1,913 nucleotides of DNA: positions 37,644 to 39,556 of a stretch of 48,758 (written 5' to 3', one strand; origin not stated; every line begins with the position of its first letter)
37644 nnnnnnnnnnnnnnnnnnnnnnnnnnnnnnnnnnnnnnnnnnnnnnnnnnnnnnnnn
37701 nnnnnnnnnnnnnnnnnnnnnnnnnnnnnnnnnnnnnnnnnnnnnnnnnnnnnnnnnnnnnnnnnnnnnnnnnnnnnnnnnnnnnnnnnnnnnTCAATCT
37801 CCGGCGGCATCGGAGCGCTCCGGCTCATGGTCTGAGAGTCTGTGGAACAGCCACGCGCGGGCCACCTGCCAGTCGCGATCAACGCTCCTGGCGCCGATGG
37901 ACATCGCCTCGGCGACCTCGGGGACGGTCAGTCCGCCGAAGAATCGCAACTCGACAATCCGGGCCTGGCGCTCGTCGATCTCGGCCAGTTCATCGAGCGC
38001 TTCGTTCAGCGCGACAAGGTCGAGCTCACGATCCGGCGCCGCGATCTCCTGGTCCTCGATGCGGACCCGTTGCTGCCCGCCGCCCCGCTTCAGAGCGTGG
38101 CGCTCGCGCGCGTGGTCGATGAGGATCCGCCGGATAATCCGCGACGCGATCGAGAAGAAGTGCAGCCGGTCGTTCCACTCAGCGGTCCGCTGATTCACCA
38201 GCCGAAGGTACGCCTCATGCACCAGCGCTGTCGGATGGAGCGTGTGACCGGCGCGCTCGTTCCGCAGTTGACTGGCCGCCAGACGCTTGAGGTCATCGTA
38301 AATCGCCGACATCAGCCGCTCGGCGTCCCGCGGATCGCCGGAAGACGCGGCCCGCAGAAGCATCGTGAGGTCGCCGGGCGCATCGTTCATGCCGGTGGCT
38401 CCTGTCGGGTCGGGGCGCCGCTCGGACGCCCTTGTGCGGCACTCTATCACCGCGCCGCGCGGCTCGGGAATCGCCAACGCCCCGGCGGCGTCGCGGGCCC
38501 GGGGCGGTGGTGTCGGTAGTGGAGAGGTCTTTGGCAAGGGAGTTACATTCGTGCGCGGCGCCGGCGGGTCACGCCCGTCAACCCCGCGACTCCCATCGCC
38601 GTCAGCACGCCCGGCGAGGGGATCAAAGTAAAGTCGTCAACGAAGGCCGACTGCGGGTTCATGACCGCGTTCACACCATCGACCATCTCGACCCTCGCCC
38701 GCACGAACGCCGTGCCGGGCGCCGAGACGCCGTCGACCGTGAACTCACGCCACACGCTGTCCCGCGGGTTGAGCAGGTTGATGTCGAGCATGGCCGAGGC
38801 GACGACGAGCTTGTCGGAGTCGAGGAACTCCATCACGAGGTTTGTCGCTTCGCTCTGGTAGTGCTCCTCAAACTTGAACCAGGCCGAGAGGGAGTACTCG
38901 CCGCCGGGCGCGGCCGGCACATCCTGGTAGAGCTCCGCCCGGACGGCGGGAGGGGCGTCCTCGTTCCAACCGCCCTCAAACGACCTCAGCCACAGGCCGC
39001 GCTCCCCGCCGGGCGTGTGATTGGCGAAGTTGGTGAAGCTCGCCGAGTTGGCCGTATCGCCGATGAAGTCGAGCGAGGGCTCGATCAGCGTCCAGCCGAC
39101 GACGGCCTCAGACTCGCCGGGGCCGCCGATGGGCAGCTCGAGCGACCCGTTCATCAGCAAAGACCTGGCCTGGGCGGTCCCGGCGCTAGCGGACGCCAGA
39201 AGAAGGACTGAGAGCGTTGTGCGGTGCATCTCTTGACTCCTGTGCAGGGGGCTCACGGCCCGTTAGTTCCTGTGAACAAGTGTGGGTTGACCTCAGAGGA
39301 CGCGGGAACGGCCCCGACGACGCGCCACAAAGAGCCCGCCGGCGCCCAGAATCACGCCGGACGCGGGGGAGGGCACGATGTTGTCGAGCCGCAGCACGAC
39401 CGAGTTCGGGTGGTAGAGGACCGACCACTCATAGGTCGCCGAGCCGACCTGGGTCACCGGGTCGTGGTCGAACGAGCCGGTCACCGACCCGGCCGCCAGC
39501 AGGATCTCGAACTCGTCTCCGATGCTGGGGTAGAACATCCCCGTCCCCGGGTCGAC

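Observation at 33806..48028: Two paralogous ECF-sigma / Ser-Thr-kinase / beta-propeller modules bracket a triad of PEP-CTERM-type surface proteins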

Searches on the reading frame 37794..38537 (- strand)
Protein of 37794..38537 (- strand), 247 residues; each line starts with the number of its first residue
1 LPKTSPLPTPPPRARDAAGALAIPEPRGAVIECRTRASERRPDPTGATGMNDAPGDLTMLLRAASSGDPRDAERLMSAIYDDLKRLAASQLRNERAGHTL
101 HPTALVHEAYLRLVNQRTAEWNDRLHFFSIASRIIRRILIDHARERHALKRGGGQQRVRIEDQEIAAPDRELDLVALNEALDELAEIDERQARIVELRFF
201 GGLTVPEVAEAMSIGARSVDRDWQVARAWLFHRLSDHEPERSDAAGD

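Call 3: search_protein_families(library=pfam, proteins=[window:37794-38537:-], max_evalue=0.01)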
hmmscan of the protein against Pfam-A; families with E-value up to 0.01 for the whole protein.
window:37794-38537:- (247 aa): 4 families
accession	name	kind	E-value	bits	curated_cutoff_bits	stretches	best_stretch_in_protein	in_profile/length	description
PF07638.17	Sigma70_ECF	-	1.6e-58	198.1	21.1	1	56-235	3-184/185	ECF sigma factor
PF08281.18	Sigma70_r4_2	-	2e-06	27.8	25.7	1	179-227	3-51/54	Sigma-70, region 4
PF04545.22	Sigma70_r4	-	1.3e-05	25.1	24.1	1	184-216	2-34/50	Sigma-70, region 4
PF17704.6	DUF5550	-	0.0022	18.6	25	0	80-124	68-109/123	Family of unknown function (DUF5550)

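Call 4: search_protein_families(library=ncbifam, proteins=[window:37794-38537:-], max_evalue=0.1)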
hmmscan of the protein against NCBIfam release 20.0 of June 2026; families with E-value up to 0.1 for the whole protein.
window:37794-38537:- (247 aa): 29 families (the best 25 are shown)
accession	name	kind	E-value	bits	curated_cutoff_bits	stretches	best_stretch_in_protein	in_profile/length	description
TIGR02999.1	Sig-70_X6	subfamily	1.3e-64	217.5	126.15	1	56-235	3-183/183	ECF-type sigma factor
TIGR02937.1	sigma70-ECF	superfamily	3.3e-16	59.3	42.9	1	72-230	3-161/165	sigma-70 family RNA polymerase sigma factor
NF009176.0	PRK12524.1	equivalog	1.3e-07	31.6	264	1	60-220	16-170/196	RNA polymerase sigma factor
NF009166.1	PRK12513.1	equivalog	3.7e-07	30.1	206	1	103-221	50-173/193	RNA polymerase sigma factor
NF009165.0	PRK12512.1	equivalog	9.2e-07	28.6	198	1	54-218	6-163/184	RNA polymerase sigma factor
NF058625.1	sigma_PG0214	equivalog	5.2e-06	26.3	130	1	105-230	34-157/170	GFO_1088 family ECF-type sigma factor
TIGR02984.1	Sig-70_plancto1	subfamily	7e-06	25.7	183.75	1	175-224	132-178/189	RNA polymerase sigma-70 factor, Planctomycetaceae-specific subfamily 1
NF007227.0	PRK09645.1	subfamily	3.2e-05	23.9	202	1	71-219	10-155/177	sigma-70 family RNA polymerase sigma factor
TIGR02954.1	Sig70_famx3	hypoth_equivalog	0.00011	22.1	188.5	1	60-221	6-154/170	RNA polymerase sigma-70 factor, TIGR02954 family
TIGR02983.1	SigE-fam_strep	subfamily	0.00016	21.6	141.55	1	74-228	10-152/162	SigE family RNA polymerase sigma factor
NF004113.0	PRK05602.1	equivalog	0.00023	20.8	208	1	52-241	28-208/211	RNA polymerase sigma factor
NF006071.0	PRK08215.1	equivalog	0.00033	20.3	372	1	170-221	196-244/258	RNA polymerase sporulation sigma factor SigG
NF007216.0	PRK09638.1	equivalog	0.00042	20.1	194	1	59-216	7-156/180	RNA polymerase sigma factor SigY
TIGR02980.1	SigBFG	subfamily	0.00061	19.6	234.35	1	160-221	152-213/227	SigB/SigF/SigG family RNA polymerase sigma factor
NF004052.0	PRK05572.1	subfamily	0.00074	19.1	311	1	169-220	188-236/252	SigF/SigG family RNA polymerase sporulation sigma factor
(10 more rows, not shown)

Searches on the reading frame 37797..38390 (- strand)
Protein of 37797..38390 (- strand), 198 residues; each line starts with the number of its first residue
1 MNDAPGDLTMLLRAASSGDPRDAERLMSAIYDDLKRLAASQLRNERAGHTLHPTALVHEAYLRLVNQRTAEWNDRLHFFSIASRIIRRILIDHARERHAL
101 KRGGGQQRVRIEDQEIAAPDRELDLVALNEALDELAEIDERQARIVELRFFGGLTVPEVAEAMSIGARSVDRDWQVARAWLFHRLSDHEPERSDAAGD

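Call 34: find_related_loci(query=A4, collection=metagenome_contigs, flank=10000)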
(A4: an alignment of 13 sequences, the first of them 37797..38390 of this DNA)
Query A4 (198 aa) in metagenome_contigs; peptide patterns used: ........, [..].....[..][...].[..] (x = any residue, [..] = any of these).
600 stretches matched a pattern (row limit reached: there are more); 593 encode a relative of the query (tblastn E <= 1e-3); the best 80 are kept; 80 distinct loci.
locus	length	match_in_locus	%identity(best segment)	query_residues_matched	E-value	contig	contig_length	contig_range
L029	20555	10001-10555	62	1-185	6e-73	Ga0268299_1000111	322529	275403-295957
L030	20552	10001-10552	52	1-185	2e-61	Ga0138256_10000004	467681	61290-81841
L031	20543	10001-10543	50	7-187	5e-60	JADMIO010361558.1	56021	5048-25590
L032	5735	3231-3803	46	1-191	7e-60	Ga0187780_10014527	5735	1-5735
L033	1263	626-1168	51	1-181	2e-61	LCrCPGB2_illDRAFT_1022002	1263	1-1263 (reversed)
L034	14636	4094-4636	51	5-186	4e-58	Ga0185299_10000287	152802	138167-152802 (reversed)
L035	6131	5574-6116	51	3-181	8e-58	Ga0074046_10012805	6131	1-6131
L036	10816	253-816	49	5-191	1e-57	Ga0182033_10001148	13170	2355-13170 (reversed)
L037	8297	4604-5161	49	1-186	2e-57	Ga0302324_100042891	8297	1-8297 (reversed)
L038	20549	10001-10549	50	4-185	1e-57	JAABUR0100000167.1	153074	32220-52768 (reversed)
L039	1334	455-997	50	7-187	6e-60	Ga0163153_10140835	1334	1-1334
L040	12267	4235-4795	52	1-186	2e-56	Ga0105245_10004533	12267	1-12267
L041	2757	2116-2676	48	1-187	1e-56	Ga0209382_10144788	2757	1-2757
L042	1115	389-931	49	3-181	1e-59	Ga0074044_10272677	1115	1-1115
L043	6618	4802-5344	50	1-181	3e-56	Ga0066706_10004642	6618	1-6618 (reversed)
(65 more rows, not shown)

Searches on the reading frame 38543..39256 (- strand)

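Call 3: search_protein_families(library=pfam, proteins=[window:38543-39256:-], max_evalue=0.01)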
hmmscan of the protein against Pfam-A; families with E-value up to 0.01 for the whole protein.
window:38543-39256:- (237 aa): 0 families

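Call 4: search_protein_families(library=ncbifam, proteins=[window:38543-39256:-], max_evalue=0.1)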
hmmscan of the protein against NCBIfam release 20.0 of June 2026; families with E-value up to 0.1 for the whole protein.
window:38543-39256:- (237 aa): 1 family
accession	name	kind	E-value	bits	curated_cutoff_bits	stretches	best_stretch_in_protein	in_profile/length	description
NF033675.1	NTTRR-F1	subfamily_domain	0.0023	18.1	70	1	105-212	45-153/155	NTTRR-F1 domain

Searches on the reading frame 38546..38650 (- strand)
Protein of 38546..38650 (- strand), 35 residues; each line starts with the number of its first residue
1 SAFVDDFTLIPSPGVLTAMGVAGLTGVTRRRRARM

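Call 5: search_protein_families(library=ncbifam, proteins=[window:38546-38650:-], max_evalue=10)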
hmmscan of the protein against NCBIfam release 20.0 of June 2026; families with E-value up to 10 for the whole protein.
seq(35 aa): 1 family
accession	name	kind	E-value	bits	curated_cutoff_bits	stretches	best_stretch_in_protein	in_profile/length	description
TIGR03901.2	MYXO-CTERM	domain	0.1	13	20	1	12-32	14-33/34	MYXO-CTERM sorting domain-containing protein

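Call 6: search_protein_families(library=pfam, proteins=[window:38546-38650:-], max_evalue=10)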
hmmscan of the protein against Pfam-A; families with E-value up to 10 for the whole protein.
seq(35 aa): 0 families

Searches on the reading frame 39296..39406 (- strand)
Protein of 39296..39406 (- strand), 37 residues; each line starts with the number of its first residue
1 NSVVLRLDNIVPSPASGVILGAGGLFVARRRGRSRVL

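Call 5: search_protein_families(library=ncbifam, proteins=[window:39296-39406:-], max_evalue=10)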
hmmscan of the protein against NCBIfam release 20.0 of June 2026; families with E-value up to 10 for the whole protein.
seq(37 aa): 4 families
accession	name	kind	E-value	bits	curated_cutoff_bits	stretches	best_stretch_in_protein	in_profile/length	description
TIGR02595.1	PEP_CTERM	domain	0.029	15.2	16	1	11-33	1-23/24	PEP-CTERM sorting domain-containing protein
NF038120.1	PEP_CTERM_QFxxD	subfamily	0.029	14.2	80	1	7-33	185-215/215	NF038120 family PEP-CTERM protein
NF041927.1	Xrt_dep_XDP1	equivalog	0.16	11.9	125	1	10-31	218-241/242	exosortase-dependent surface protein XDP1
NF041538.1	PEP_EDSA_1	subfamily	0.21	11.2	100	1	7-31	282-306/307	EDSAP-1 family PEP-CTERM protein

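Call 6: search_protein_families(library=pfam, proteins=[window:39296-39406:-], max_evalue=10)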
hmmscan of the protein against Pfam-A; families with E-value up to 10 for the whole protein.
seq(37 aa): 2 families
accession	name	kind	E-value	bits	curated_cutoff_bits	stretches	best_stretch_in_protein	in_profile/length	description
PF00746.26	Gram_pos_anchor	-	0.19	12.2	20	1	15-31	24-40/43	LPXTG cell wall anchor motif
PF07589.16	PEP-CTERM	-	0.21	12.2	20.7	1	11-31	2-23/24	PEP-CTERM motif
